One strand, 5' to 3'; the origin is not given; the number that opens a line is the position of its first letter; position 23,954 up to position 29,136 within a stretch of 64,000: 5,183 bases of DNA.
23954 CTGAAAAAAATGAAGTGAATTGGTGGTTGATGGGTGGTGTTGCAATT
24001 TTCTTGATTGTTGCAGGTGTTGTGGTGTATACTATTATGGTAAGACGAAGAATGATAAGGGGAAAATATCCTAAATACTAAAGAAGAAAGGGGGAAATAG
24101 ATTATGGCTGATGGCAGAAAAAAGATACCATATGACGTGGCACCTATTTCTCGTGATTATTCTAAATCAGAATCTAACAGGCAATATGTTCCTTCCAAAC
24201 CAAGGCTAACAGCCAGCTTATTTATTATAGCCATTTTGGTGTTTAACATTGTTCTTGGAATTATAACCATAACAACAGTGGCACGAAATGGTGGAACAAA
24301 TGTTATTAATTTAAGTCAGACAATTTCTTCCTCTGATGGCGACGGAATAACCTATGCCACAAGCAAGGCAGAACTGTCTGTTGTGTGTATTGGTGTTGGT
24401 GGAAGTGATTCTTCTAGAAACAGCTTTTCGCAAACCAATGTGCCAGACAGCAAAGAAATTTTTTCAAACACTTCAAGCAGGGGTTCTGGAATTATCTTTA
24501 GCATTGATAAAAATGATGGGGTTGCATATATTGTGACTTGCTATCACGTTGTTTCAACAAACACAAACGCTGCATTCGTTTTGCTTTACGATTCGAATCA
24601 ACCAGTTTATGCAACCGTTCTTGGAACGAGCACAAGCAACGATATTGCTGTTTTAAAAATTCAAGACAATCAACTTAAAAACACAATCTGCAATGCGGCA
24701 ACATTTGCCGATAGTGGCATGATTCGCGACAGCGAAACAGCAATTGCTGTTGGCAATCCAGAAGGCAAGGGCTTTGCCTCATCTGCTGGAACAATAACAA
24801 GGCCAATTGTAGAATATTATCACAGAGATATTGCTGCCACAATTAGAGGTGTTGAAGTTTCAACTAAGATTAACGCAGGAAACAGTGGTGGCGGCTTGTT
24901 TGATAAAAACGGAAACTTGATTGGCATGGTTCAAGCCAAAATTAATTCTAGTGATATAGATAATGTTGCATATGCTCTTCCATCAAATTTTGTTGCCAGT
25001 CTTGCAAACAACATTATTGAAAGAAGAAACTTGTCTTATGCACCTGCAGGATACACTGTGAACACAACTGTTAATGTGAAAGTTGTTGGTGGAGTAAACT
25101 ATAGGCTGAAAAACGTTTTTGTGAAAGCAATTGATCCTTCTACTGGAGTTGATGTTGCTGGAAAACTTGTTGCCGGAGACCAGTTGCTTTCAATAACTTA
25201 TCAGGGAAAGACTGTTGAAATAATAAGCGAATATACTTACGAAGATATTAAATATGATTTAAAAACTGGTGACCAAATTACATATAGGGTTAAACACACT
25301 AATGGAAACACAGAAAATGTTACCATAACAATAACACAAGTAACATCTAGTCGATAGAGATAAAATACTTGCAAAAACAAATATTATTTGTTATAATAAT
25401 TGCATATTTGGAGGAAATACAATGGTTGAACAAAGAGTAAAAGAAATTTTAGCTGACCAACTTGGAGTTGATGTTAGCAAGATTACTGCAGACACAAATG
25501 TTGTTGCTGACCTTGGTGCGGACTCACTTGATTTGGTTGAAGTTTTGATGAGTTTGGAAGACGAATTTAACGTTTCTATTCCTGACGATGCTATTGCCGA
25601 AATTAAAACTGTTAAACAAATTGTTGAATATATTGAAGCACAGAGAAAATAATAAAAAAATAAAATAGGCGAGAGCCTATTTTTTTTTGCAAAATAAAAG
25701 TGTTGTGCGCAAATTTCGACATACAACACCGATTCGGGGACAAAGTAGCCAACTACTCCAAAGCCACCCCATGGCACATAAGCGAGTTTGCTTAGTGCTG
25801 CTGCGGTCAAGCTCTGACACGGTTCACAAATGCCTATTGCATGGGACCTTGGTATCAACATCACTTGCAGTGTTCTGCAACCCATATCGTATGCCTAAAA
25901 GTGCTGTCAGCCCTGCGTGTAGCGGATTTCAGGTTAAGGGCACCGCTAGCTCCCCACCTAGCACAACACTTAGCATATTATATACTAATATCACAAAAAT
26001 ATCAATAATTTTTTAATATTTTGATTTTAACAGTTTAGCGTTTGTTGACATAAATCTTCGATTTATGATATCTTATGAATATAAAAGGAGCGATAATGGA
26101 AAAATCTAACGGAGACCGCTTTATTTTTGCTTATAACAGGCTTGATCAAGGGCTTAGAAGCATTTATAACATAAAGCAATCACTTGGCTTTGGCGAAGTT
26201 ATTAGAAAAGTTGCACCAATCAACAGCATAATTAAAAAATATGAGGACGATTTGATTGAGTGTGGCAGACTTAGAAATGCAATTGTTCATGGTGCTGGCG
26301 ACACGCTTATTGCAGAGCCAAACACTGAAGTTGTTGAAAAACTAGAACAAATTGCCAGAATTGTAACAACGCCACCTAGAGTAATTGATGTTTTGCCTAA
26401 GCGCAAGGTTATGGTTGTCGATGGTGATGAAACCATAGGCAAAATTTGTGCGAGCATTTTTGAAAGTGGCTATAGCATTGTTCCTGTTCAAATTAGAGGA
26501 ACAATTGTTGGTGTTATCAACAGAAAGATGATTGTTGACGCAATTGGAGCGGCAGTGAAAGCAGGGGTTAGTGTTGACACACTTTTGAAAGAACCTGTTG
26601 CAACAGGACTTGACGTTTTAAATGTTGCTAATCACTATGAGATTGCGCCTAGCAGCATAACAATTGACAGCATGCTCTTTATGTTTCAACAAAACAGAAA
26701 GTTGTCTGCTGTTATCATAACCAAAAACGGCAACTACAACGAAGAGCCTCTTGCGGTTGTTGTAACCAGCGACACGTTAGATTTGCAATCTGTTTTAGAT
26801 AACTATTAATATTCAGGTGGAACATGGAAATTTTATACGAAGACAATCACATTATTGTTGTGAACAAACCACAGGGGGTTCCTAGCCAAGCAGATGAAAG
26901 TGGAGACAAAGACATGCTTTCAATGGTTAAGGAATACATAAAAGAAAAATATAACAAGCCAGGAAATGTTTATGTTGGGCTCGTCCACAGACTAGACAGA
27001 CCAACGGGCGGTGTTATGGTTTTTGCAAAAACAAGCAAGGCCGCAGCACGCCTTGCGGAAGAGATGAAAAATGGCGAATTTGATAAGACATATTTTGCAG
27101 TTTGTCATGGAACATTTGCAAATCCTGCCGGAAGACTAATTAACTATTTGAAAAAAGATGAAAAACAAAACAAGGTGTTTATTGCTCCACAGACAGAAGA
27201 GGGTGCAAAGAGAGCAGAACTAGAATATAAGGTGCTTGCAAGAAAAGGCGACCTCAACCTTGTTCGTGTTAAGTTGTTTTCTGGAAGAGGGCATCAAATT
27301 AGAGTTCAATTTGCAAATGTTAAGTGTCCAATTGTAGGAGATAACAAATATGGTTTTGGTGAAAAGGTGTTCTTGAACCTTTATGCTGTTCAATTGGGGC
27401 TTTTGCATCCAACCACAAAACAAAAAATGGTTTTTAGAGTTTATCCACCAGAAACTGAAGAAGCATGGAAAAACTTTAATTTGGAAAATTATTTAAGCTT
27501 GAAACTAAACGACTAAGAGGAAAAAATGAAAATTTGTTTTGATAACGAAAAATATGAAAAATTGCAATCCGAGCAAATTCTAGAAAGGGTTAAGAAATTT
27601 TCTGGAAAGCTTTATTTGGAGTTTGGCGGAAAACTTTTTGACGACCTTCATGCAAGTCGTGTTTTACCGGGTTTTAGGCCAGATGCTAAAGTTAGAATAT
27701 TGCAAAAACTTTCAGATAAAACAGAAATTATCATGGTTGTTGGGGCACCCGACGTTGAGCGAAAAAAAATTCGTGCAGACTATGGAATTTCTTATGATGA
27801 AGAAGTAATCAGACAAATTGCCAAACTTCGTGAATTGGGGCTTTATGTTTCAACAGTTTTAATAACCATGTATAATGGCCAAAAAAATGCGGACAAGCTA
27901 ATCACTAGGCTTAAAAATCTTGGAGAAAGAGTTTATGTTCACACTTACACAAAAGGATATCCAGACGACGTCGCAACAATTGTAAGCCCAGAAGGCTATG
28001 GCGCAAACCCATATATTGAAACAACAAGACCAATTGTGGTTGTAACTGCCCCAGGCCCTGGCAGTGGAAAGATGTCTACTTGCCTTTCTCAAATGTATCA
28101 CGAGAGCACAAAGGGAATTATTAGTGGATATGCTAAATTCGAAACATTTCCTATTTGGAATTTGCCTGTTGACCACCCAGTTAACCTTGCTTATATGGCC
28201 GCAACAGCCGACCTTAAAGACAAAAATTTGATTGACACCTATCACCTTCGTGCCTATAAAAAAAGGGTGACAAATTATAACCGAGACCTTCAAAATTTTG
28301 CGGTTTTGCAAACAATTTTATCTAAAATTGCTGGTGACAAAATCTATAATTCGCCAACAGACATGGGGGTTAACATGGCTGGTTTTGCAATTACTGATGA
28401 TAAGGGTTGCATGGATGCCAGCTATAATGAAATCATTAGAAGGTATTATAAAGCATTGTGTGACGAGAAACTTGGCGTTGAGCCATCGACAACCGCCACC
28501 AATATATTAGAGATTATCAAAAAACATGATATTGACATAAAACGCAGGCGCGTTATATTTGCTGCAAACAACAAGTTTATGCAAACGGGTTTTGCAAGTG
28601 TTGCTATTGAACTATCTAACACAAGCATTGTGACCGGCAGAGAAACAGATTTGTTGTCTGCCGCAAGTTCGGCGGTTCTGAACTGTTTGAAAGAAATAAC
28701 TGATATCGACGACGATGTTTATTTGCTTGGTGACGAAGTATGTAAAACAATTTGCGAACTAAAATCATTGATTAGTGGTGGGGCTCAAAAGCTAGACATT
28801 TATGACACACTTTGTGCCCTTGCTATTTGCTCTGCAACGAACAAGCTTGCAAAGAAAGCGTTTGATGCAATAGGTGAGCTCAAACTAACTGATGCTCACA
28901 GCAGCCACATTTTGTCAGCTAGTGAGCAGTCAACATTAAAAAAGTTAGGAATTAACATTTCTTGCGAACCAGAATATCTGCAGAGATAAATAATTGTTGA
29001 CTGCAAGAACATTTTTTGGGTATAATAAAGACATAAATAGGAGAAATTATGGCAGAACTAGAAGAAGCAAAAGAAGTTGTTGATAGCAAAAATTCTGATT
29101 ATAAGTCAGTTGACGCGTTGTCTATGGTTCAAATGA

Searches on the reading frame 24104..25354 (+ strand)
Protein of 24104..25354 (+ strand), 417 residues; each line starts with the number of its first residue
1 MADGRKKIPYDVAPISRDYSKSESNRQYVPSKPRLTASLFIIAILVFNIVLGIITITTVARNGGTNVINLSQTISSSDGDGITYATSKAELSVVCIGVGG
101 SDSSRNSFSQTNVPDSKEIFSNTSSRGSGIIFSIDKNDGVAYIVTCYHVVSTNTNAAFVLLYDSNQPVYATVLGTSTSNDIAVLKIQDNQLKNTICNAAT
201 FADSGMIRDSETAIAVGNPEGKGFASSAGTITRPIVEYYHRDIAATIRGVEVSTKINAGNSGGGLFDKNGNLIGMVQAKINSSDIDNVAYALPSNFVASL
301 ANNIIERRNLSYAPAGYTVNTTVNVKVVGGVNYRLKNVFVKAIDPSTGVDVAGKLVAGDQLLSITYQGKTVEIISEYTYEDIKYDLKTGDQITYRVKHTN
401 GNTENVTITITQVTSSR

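Call 69: search_protein_families(library=pfam, proteins=[window:24104-25354:+], max_evalue=0.00001)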
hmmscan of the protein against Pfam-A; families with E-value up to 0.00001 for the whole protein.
window:24104-25354:+ (417 aa): 2 families
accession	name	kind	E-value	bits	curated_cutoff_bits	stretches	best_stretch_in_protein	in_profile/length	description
PF13365.12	Trypsin_2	-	1.5e-20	74.8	27.6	1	127-275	1-144/144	Trypsin-like peptidase domain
PF00089.32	Trypsin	-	4.8e-09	36.8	20.6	1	142-290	36-209/220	Trypsin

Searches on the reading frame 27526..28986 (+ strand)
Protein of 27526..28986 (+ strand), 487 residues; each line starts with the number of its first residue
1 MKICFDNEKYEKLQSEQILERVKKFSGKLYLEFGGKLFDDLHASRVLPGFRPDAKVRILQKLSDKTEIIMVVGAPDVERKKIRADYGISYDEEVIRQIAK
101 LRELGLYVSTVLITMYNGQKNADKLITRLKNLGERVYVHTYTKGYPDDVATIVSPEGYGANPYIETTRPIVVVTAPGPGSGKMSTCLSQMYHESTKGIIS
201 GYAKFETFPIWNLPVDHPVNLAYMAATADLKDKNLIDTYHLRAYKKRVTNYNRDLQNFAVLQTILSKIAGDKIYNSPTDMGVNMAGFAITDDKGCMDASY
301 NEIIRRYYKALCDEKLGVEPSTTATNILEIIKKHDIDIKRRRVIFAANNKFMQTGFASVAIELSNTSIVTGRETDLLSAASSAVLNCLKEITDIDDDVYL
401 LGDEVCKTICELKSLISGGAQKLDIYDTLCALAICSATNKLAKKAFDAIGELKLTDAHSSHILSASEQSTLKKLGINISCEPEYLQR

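Call 69: search_protein_families(library=pfam, proteins=[window:27526-28986:+], max_evalue=0.00001)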
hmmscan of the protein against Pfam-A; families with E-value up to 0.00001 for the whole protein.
window:27526-28986:+ (487 aa): 2 families
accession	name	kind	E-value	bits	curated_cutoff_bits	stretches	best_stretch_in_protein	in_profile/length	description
PF08903.17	DUF1846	-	8.5e-154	511.7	27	1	3-333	1-331/333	Domain of unknown function DUF1846, N-terminal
PF20921.3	DUF1846_C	-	3.8e-40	137.6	27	1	340-486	2-149/153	Domain of unknown function DUF1846, C-terminal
